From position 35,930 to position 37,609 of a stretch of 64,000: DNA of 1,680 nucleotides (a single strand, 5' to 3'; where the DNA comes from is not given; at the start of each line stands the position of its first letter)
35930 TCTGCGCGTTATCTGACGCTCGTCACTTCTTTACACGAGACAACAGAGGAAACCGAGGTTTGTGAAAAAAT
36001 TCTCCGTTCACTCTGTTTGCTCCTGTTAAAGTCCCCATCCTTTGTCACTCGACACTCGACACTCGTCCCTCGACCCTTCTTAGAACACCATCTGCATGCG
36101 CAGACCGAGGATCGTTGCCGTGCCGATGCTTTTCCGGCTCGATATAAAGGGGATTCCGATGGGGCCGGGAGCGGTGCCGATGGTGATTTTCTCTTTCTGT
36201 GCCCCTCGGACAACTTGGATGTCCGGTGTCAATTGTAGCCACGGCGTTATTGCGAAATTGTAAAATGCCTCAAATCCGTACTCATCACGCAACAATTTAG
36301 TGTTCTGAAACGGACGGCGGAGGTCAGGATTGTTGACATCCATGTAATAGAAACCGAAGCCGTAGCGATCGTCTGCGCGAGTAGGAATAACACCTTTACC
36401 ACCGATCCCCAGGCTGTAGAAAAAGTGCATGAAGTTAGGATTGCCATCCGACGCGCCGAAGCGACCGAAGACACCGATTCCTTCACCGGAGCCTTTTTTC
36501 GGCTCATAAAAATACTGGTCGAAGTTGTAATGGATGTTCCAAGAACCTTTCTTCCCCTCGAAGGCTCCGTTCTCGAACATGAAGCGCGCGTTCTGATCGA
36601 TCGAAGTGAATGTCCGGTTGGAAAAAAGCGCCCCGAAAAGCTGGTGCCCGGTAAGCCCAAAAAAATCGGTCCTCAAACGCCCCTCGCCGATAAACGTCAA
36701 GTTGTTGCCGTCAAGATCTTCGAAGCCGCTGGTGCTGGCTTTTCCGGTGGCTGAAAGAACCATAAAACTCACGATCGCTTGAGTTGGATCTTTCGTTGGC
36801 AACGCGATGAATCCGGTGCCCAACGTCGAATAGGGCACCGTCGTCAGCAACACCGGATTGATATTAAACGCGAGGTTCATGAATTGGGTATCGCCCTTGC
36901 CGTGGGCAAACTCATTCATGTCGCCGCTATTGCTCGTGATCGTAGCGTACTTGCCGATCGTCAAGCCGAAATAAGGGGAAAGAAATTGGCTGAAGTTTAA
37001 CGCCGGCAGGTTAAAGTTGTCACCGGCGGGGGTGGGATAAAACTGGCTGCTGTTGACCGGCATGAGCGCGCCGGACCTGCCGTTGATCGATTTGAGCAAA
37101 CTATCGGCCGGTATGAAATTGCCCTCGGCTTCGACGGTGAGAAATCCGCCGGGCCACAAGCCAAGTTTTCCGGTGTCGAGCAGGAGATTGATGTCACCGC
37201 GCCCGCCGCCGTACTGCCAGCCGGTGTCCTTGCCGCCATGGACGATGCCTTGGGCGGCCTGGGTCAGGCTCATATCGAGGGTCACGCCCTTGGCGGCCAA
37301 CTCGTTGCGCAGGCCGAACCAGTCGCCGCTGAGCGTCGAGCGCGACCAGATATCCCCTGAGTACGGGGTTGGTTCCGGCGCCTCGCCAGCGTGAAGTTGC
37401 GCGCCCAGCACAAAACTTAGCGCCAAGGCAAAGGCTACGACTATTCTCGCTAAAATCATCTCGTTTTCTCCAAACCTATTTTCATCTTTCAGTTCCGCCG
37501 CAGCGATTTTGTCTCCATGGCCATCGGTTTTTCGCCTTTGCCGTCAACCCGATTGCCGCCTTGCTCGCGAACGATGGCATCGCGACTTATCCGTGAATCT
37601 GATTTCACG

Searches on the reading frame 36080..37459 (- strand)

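Call 12: search_protein_families(library=pfam, proteins=[window:36080-37459:-])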
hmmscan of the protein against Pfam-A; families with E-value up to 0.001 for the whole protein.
window:36080-37459:- (459 aa): 1 family
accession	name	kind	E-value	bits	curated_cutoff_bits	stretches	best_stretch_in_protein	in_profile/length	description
PF04966.18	OprB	-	1.6e-35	123.7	22.9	1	146-459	62-372/372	Carbohydrate-selective porin, OprB family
